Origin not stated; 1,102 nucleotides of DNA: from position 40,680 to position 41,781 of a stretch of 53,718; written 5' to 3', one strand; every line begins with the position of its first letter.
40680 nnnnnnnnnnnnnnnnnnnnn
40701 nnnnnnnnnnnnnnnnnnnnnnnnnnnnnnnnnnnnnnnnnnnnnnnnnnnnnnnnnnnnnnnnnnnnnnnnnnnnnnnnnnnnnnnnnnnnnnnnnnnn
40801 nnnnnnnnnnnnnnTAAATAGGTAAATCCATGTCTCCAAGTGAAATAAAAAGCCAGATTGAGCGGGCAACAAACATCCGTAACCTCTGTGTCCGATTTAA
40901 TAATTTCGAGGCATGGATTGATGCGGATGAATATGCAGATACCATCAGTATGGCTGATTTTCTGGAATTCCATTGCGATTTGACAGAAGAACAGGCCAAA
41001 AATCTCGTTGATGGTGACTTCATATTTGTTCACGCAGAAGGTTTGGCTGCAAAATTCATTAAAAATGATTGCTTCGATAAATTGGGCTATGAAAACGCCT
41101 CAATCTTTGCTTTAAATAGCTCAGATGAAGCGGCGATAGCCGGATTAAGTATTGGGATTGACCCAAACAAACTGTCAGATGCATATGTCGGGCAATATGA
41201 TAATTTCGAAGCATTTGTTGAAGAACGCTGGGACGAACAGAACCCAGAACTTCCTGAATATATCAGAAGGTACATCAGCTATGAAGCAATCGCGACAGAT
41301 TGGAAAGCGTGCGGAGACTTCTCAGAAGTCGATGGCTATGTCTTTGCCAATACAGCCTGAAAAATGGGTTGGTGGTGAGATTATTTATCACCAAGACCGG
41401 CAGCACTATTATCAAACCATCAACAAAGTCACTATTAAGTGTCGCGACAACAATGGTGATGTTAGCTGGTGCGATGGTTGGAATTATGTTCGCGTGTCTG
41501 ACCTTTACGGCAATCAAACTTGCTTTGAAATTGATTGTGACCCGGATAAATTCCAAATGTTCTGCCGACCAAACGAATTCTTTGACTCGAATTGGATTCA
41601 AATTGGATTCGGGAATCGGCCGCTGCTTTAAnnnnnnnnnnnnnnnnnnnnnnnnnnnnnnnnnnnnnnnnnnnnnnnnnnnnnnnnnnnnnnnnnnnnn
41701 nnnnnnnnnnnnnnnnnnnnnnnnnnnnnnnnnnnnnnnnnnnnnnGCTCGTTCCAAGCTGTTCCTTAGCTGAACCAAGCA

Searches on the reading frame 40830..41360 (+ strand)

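Call 35: search_protein_families(library=phrogs, proteins=[window:40830-41360:+], max_evalue=0.001)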
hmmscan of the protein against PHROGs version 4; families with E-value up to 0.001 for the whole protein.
window:40830-41360:+ (176 aa): 1 family
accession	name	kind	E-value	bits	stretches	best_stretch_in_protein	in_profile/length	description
phrog_14321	-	moron, auxiliary metabolic gene and host takeover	5.9e-31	109.2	1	6-174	9-182/183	anti-restriction protein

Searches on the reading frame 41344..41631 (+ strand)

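Call 35: search_protein_families(library=phrogs, proteins=[window:41344-41631:+], max_evalue=0.001)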
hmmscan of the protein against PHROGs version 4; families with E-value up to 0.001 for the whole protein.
window:41344-41631:+ (95 aa): 1 family
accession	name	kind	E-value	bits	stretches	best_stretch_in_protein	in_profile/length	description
phrog_2652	-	unknown function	2.1e-12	47.6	1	7-85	7-67/85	-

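Call 87: search_protein_families(library=pfam, proteins=[window:41344-41628:+], max_evalue=0.1)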
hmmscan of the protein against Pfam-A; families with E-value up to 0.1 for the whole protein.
window:41344-41628:+ (95 aa): 1 family
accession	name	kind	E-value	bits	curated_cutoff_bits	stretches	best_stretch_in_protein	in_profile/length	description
PF01324.24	Diphtheria_R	-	0.1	12.7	25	0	18-49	78-109/167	Diphtheria toxin, R domain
